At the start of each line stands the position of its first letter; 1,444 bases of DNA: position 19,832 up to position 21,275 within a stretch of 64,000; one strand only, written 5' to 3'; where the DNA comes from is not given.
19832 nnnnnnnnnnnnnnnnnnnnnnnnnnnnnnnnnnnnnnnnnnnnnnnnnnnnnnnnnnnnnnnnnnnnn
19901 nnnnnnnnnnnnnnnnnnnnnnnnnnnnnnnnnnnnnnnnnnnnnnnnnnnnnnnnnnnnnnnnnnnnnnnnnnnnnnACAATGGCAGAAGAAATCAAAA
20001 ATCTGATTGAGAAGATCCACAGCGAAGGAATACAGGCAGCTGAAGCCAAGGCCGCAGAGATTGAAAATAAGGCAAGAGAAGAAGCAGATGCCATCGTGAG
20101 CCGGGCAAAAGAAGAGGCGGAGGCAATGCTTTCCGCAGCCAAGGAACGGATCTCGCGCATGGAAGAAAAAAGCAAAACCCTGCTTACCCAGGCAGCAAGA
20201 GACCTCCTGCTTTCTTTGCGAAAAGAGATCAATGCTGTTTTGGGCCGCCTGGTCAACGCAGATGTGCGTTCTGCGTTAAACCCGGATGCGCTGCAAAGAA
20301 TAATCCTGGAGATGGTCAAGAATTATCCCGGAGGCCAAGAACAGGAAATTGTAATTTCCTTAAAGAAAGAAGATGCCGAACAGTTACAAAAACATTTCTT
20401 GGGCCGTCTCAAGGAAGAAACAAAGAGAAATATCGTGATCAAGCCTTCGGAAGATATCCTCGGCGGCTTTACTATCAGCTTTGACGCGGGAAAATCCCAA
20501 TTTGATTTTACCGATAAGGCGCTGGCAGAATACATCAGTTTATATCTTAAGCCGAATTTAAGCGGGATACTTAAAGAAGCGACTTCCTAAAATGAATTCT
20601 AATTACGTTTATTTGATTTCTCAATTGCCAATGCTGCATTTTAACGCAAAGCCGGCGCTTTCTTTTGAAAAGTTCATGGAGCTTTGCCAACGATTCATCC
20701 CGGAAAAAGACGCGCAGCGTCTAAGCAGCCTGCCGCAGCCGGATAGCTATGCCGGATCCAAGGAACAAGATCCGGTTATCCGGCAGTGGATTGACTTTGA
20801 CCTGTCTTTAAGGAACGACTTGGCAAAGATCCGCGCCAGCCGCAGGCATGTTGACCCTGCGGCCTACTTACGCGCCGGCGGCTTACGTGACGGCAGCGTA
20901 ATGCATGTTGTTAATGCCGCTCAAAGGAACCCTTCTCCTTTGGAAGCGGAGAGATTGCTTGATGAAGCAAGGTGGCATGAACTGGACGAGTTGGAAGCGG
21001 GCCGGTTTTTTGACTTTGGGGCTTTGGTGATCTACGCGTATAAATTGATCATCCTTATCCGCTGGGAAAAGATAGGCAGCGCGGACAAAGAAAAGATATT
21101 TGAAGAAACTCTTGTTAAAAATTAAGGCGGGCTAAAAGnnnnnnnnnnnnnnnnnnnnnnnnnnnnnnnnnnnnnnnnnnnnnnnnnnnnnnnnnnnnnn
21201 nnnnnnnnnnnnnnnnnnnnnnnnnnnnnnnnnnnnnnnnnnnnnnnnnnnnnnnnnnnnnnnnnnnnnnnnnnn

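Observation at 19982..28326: Chlamydia/spirochaete-type V-ATPase operon (E, DUF2764-like, A, B, D, I, K) lacking C/F/G, with an inserted secreted protein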

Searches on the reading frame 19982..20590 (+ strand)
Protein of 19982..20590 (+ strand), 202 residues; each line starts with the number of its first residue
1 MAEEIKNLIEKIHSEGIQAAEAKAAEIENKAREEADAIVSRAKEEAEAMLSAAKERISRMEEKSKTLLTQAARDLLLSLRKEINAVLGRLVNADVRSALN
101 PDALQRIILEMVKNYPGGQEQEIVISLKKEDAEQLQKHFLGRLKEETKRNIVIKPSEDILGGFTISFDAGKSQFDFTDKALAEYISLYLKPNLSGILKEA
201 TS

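Call 3: search_protein_families(library=pfam, proteins=[window:19982-20590:+], max_evalue=0.01)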
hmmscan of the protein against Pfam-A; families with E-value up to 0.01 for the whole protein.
window:19982-20590:+ (202 aa): 1 family
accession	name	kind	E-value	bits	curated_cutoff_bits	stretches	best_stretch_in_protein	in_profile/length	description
PF01991.23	vATP-synt_E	-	2.2e-06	27.7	24.2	1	18-181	4-182/199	ATP synthase (E/31 kDa) subunit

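Call 4: search_protein_families(library=ncbifam, proteins=[window:19982-20590:+], max_evalue=0.01)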
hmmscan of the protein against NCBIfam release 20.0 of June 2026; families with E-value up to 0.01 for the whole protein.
window:19982-20590:+ (202 aa): 8 families
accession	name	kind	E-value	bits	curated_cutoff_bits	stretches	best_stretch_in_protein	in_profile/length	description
NF002424.0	PRK01558.1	equivalog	2.6e-42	144.7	241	1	1-200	1-199/203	V-type ATP synthase subunit E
NF002170.0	PRK01005.1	equivalog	6.4e-10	39.1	280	1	3-190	8-197/208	V-type ATP synthase subunit E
NF002629.0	PRK02292.1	equivalog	1.8e-07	31.2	184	1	13-180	18-172/192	V-type ATP synthase subunit E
NF050102.1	DivIVA_Wag31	equivalog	0.0013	18.7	260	1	18-65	108-155/256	DivIVA-like cell division protein Wag31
TIGR01144.1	ATP_synt_b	equivalog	0.0021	18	65.5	1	10-86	29-103/147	F0F1 ATP synthase subunit B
NF006574.0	PRK09098.1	subfamily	0.0023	17.4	278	1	17-61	34-78/277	HrpE/YscL family type III secretion apparatus protein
NF009344.0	PRK12705.1-1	equivalog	0.0073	14.9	831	1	13-85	33-106/572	hypothetical protein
NF005198.1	PRK06669.1-3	equivalog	0.0082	15.4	200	1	4-73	56-125/299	flagellar assembly protein FliH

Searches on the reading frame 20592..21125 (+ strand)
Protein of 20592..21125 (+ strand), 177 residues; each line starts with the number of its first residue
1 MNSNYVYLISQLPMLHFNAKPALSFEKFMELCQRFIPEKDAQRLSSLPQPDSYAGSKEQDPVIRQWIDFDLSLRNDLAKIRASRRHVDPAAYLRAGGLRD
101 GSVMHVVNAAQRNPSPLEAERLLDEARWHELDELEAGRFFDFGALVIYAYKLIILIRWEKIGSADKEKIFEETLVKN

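Call 3: search_protein_families(library=pfam, proteins=[window:20592-21125:+], max_evalue=0.01)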
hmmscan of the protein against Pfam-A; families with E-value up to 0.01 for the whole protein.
window:20592-21125:+ (177 aa): 1 family
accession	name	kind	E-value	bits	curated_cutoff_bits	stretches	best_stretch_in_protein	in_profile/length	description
PF10962.13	DUF2764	-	4.9e-12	46.5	24.1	1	116-172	205-262/271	Protein of unknown function (DUF2764)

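Call 4: search_protein_families(library=ncbifam, proteins=[window:20592-21125:+], max_evalue=0.01)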
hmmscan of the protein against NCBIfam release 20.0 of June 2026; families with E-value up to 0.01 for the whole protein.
window:20592-21125:+ (177 aa): 0 families

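Call 41: search_solved_structures(query=A2, max_evalue=10, show_alignments=2)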
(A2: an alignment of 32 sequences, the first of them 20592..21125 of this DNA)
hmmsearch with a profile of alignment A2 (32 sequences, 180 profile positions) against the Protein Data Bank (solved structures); distinct sequences matched with E-value up to 10: 0.

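Call 43: find_homologous_proteins(query=window:20592-21125:+)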
Query window:20592-21125:+ (177 aa): 23 proteins with E <= 0.001 among 373 candidates.
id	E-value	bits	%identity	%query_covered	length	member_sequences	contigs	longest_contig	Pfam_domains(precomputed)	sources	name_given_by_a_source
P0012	7.4e-113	392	100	100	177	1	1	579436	PF10962.14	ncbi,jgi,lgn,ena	ncbi:MAG: hypothetical protein WC532_03885 [Candidatus Omnitrophota bacterium]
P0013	8.4e-90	317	80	100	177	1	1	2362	PF10962.14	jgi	jgi:hypothetical protein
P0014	5.8e-88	311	78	100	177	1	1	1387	PF10962.14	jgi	jgi:hypothetical protein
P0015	5.5e-75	269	68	100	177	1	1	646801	PF10962.14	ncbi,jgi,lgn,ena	ncbi:MAG: hypothetical protein WC723_02570 [Candidatus Omnitrophota bacterium]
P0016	1.1e-54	203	52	100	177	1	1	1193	PF10962.14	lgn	-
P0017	3.3e-54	201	53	98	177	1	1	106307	PF10962.14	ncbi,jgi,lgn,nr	ncbi:MAG: hypothetical protein MUC39_00120 [Candidatus Omnitrophica bacterium]|jgi:hypothetical prot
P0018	2.9e-51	192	52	100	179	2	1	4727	PF10962.14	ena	-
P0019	4.1e-49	185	51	98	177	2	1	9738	PF10962.14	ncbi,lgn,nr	ncbi:MAG: DUF2764 family protein [Candidatus Omnitrophota bacterium]|nr:DUF2764 family protein [Cand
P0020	2.0e-48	183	51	98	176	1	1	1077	PF10962.14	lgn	-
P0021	6.8e-48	181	55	90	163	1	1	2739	PF10962.14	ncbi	-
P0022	2.2e-47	179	49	100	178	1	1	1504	PF10962.14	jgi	-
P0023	2.3e-46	176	51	98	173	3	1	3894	PF10962.14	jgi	jgi:hypothetical protein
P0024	1.3e-44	170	48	99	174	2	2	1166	PF10962.14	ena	-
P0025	2.6e-44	169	48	100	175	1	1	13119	PF10962.14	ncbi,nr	ncbi:MAG: DUF2764 family protein [Candidatus Omnitrophica bacterium]|nr:DUF2764 family protein [Cand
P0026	3.1e-44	169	52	88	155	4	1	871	PF10962.14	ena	-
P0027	3.2e-44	169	49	100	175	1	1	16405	PF10962.14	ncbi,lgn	-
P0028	7.0e-43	165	49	98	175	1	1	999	PF10962.14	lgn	-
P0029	1.6e-42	163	49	97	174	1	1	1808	PF10962.14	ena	-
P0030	1.8e-41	160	48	97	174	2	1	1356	PF10962.14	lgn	-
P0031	6.3e-41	158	48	99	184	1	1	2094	PF10962.14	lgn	-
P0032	1.1e-29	122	58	60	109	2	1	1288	PF10962.14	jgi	jgi:hypothetical protein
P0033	1.9e-13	69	33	81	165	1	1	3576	PF10962.14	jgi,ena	-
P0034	7.8e-12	64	33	96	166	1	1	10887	PF10962.14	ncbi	-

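Call 44: find_encoding_contigs(protein=P0015, flank=10000, max_places=2)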
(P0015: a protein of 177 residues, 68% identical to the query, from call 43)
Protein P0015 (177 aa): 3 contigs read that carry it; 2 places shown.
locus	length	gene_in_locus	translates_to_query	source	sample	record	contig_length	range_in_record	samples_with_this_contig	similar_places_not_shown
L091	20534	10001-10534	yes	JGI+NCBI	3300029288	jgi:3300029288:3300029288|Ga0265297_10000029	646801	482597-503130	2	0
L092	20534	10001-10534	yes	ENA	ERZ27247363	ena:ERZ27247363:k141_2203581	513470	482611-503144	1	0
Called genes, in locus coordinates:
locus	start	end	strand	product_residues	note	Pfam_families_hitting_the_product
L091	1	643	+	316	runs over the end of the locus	PF02729:OTCace_N, PF00185:OTCace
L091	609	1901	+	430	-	PF07969:Amidohydro_3 (faint), PF01979:Amidohydro_1, PF12890:DHOase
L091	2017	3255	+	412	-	PF27218:MJ0043_C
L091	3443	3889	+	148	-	PF18306:LDcluster4, PF03641:Lysine_decarbox (weak)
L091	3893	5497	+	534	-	PF25596:CPSase_L_D1, PF02655:ATP-grasp_3 (weak), PF02786:CPSase_L_D2, PF02222:ATP-grasp, PF07478:Dala_Dala_lig_C, PF15632:ATPgrasp_Ter (weak), PF02142:MGS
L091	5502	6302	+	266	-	PF01149:Fapy_DNA_glyco, PF06831:H2TH, PF06827:zf-FPG_IleRS (weak)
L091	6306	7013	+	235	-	PF04191:PEMT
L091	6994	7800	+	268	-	PF00175:NAD_binding_1 (weak), PF10418:DHODB_Fe-S_bind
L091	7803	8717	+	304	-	PF01180:DHO_dh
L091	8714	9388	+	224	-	PF00215:OMPdecase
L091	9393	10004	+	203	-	-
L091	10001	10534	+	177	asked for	PF10962:DUF2764 (faint)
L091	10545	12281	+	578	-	PF02874:ATP-synt_ab_N, PF16886:ATP-synt_ab_Xtn, PF00006:ATP-synt_ab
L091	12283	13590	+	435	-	PF02874:ATP-synt_ab_N, PF00006:ATP-synt_ab, PF22919:ATP-synt_VA_C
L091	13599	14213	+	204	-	PF01813:ATP-synt_D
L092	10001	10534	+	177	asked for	PF10962:DUF2764 (faint)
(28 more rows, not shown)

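Call 45: find_encoding_contigs(protein=P0013, flank=10000, max_places=2)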
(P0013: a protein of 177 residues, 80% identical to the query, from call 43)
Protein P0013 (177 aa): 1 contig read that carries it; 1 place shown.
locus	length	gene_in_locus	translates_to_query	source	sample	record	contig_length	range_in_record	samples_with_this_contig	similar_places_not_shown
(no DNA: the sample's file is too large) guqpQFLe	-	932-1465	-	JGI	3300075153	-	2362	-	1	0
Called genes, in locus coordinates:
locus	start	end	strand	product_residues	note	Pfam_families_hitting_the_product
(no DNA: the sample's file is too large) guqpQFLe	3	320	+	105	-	?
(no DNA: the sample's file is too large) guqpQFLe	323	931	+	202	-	-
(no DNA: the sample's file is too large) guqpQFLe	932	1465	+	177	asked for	PF10962:DUF2764 (faint)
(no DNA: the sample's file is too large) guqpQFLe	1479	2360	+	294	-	?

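Call 54: predict_structure(alignment_id=A3)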
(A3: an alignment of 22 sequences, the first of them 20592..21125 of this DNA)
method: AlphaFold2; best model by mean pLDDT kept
length: 177 residues; sequences in the alignment: 22
mean_pLDDT: 86.3   pTM: 0.82
mean pLDDT of the five models: 86.3, 85.8, 85.6, 84.5, 84.5
residues with pLDDT >= 90: 88; 70-90: 73; 50-70: 15; < 50: 1
segments of 3 or more residues with pLDDT < 50: none
pLDDT, mean of each block of 10 residues (from residue 1): 82 93 94 92 91 83 92 89 84 73 80 85 94 89 95 93 75 60
secondary structure, 60 per line:
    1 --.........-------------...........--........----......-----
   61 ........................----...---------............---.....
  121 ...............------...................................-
elements in order: H3-11 H25-35 H38-45 H50-55 H61-84 H101-112 H116-135 H142-176

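Call 80: find_homologous_proteins(query=A2, max_evalue=0.001)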
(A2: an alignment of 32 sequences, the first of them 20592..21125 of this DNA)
Query A2 (32 sequences) (177 aa, profile of the alignment): 182 proteins with E <= 0.001 among 6777 candidates; the best 120 are listed.
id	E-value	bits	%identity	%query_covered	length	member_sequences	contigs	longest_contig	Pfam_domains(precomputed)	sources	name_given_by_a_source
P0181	3.5e-67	244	48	100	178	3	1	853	PF10962.14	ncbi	-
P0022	1.2e-66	242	49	100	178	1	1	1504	PF10962.14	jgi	-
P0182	7.3e-66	239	46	98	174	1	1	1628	PF10962.14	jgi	jgi:hypothetical protein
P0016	1.9e-65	238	52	100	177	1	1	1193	PF10962.14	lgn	-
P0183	4.5e-65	237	52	98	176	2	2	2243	PF10962.14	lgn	-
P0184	1.4e-64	235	52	98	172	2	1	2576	PF10962.14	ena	-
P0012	1.6e-64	235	100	100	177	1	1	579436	PF10962.14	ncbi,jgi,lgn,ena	ncbi:MAG: hypothetical protein WC532_03885 [Candidatus Omnitrophota bacterium]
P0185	2.1e-63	231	49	98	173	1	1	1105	PF10962.14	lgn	-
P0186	2.4e-63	231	53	96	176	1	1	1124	PF10962.14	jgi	-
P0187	1.2e-62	229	55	98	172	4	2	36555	PF10962.14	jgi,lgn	jgi:hypothetical protein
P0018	1.2e-62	229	52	100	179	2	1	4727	PF10962.14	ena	-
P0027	1.6e-62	229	49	100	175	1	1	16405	PF10962.14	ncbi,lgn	-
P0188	1.8e-62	228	43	100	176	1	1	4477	PF10962.14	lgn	-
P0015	1.8e-62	228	68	100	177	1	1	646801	PF10962.14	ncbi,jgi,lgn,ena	ncbi:MAG: hypothetical protein WC723_02570 [Candidatus Omnitrophota bacterium]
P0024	2.1e-62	228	48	99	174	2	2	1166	PF10962.14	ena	-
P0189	2.5e-62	228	50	98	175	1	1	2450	PF10962.14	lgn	-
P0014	4.5e-62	227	78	100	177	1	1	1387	PF10962.14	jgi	jgi:hypothetical protein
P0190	4.8e-62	227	47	96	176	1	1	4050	PF10962.14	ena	-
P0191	1.2e-61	226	50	98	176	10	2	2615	PF10962.14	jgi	jgi:hypothetical protein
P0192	1.7e-61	225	46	100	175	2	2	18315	PF10962.14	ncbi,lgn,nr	ncbi:MAG: DUF2764 family protein [Candidatus Omnitrophica bacterium]|nr:DUF2764 family protein [Cand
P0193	1.9e-61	225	45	100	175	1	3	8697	PF10962.14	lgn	-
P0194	2.0e-61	225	43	98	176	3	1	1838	PF10962.14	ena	-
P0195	2.7e-61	224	50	99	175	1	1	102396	PF10962.14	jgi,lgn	jgi:hypothetical protein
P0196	2.7e-61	224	49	98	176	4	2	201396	PF10962.14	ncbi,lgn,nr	ncbi:MAG: DUF2764 domain-containing protein [Methanoregulaceae archaeon]|nr:DUF2764 domain-containin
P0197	3.3e-61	224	46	97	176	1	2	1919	PF10962.14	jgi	jgi:hypothetical protein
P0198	3.7e-61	224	53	100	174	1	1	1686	PF10962.14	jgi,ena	-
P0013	8.3e-61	223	80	100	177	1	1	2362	PF10962.14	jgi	jgi:hypothetical protein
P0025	9.4e-61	223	48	100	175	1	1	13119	PF10962.14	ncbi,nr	ncbi:MAG: DUF2764 family protein [Candidatus Omnitrophica bacterium]|nr:DUF2764 family protein [Cand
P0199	1.1e-60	222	44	98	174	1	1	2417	PF10962.14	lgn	-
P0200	1.4e-60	222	50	98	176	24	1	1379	PF10962.14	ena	-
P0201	1.7e-60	222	46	99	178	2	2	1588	PF10962.14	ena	-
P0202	2.2e-60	222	35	95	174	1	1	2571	PF10962.14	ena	-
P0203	2.8e-60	221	56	97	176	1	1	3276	PF10962.14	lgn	-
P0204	3.6e-60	221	42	98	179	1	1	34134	PF10962.14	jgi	jgi:hypothetical protein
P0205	4.2e-60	221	45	98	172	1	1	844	PF10962.14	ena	-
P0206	7.0e-60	220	46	97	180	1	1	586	PF10962.14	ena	-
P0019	1.6e-59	219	51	98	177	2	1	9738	PF10962.14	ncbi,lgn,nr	ncbi:MAG: DUF2764 family protein [Candidatus Omnitrophota bacterium]|nr:DUF2764 family protein [Cand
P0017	1.7e-59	219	53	98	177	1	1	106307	PF10962.14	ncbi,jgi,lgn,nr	ncbi:MAG: hypothetical protein MUC39_00120 [Candidatus Omnitrophica bacterium]|jgi:hypothetical prot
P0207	3.0e-59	218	43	98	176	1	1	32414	PF10962.14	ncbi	ncbi:MAG: DUF2764 family protein [Candidatus Omnitrophota bacterium]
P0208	4.0e-59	217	47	99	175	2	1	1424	PF10962.14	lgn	-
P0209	4.1e-59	217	51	98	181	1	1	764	PF10962.14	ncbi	-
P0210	4.1e-59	217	49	98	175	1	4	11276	PF10962.14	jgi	jgi:hypothetical protein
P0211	5.0e-59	217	49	97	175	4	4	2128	PF10962.14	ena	-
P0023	5.2e-59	217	51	98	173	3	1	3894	PF10962.14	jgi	jgi:hypothetical protein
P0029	5.9e-58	214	49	97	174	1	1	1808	PF10962.14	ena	-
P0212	8.3e-58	213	40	98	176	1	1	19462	PF10962.14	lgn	-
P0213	1.3e-57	212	43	99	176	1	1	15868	PF10962.14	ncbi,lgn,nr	ncbi:MAG: DUF2764 family protein [Candidatus Omnitrophica bacterium]|nr:DUF2764 family protein [Cand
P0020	2.2e-57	212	51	98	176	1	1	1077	PF10962.14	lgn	-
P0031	2.6e-57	211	48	99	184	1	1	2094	PF10962.14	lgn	-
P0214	3.1e-57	211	45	92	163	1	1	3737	PF10962.14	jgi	-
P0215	3.8e-57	211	46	98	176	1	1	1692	PF10962.14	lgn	-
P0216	4.8e-57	211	48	98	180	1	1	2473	PF10962.14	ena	-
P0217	6.4e-57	210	42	97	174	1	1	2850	PF10962.14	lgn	-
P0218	7.2e-57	210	46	98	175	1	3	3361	PF10962.14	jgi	jgi:hypothetical protein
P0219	8.3e-57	210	49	98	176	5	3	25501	PF10962.14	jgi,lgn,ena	-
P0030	1.4e-56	209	48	97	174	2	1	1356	PF10962.14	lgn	-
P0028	1.4e-55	206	49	98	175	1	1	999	PF10962.14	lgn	-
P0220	1.6e-55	206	49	99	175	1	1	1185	PF10962.14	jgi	jgi:hypothetical protein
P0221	2.1e-55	205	46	90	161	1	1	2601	PF10962.14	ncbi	ncbi:MAG: DUF2764 family protein, partial [Candidatus Omnitrophota bacterium]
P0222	3.0e-55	205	34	98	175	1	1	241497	PF10962.14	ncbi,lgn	-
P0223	3.1e-55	205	43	99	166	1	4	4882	PF10962.14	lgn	-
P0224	3.3e-55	205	42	99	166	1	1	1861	PF10962.14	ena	-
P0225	2.2e-54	202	43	97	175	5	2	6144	PF10962.14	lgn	-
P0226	3.8e-53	198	39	97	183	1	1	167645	PF10962.14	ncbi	-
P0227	5.5e-53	197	43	99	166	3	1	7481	PF10962.14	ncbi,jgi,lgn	ncbi:MAG: DUF2764 family protein [Candidatus Omnitrophota bacterium]|jgi:hypothetical protein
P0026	8.4e-53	197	52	88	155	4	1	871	PF10962.14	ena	-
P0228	5.3e-52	194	38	98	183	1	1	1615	PF10962.14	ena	-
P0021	9.8e-52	193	55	90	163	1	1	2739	PF10962.14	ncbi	-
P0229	2.8e-50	189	35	97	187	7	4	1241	PF10962.14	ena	-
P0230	4.7e-50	188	30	100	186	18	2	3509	PF10962.14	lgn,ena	-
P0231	5.5e-50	188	32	100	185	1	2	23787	PF10962.14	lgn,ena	-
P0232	1.2e-49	187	37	98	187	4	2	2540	PF10962.14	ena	-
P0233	2.9e-49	185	34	100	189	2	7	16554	PF10962.14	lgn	-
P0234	8.6e-49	184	31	89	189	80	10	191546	PF10962.14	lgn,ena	-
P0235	8.9e-49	184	35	93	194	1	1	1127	PF10962.14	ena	-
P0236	7.4e-48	181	35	89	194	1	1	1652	PF10962.14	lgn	-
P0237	1.4e-47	180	33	93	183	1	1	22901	PF10962.14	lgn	-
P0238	2.1e-47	179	36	89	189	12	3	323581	PF10962.14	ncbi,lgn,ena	-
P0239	2.1e-47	179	34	95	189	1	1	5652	PF10962.14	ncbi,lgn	-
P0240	2.8e-47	179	33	91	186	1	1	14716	PF10962.14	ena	-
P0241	3.6e-47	178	32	90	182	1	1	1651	PF10962.14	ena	-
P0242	6.2e-47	178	36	89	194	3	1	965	PF10962.14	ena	-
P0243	1.4e-46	176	32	89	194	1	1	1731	PF10962.14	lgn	-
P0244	5.0e-46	175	35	89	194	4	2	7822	PF10962.14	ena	-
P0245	5.8e-46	175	34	95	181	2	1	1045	PF10962.14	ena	-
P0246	1.3e-45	173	33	99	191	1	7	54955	PF10962.14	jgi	jgi:hypothetical protein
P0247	3.1e-45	172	29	100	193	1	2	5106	PF10962.14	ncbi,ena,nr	ncbi:MAG: DUF2764 family protein [Lentisphaerae bacterium]|nr:DUF2764 family protein [Lentisphaerota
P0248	4.5e-45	172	33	95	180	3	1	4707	PF10962.14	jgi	-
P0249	9.2e-45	171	36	89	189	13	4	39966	PF10962.14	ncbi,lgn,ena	-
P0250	1.5e-44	170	34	97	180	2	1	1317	PF10962.14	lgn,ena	-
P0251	2.6e-44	169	31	95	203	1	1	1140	PF10962.14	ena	-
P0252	5.3e-44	168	31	96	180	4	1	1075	PF10962.14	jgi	-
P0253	5.8e-44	168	34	95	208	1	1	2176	PF10962.14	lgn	-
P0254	1.2e-43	167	33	99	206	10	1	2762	PF10962.14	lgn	-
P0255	1.4e-43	167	33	89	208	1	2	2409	PF10962.14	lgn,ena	-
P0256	1.8e-43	166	33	88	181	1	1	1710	PF10962.14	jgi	jgi:hypothetical protein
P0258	4.4e-43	165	32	95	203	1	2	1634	PF10962.14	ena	-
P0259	6.2e-43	165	32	95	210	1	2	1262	PF10962.14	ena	-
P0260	7.8e-43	164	33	89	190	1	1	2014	PF10962.14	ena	-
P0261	1.2e-42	164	32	89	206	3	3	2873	PF10962.14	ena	-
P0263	2.3e-42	163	35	88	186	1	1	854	PF10962.14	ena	-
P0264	3.0e-42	162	30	88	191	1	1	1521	PF10962.14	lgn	-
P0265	3.2e-42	162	31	82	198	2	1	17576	PF10962.14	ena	-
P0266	3.8e-42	162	31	82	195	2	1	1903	PF10962.14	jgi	-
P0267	6.9e-42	161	50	74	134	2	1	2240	PF10962.14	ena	-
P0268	9.3e-42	161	35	92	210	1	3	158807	PF10962.14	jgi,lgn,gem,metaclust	metaclust:\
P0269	1.1e-41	161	34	88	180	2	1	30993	PF10962.14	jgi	jgi:hypothetical protein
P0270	5.4e-41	158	31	95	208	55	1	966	PF10962.14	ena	-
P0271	6.7e-41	158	34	93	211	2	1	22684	PF10962.14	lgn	-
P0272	8.3e-41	158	31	82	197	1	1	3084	PF10962.14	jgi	-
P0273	1.6e-40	157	33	92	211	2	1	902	PF10962.14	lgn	-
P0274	1.9e-40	157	31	97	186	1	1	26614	PF10962.14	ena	-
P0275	1.9e-40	157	33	88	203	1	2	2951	PF10962.14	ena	-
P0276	3.2e-40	156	33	95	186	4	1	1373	PF10962.14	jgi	-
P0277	4.8e-40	155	50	80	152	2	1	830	PF10962.14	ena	-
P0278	6.0e-40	155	29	100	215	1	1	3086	PF10962.14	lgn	-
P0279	6.3e-40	155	32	82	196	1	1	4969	PF10962.14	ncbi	-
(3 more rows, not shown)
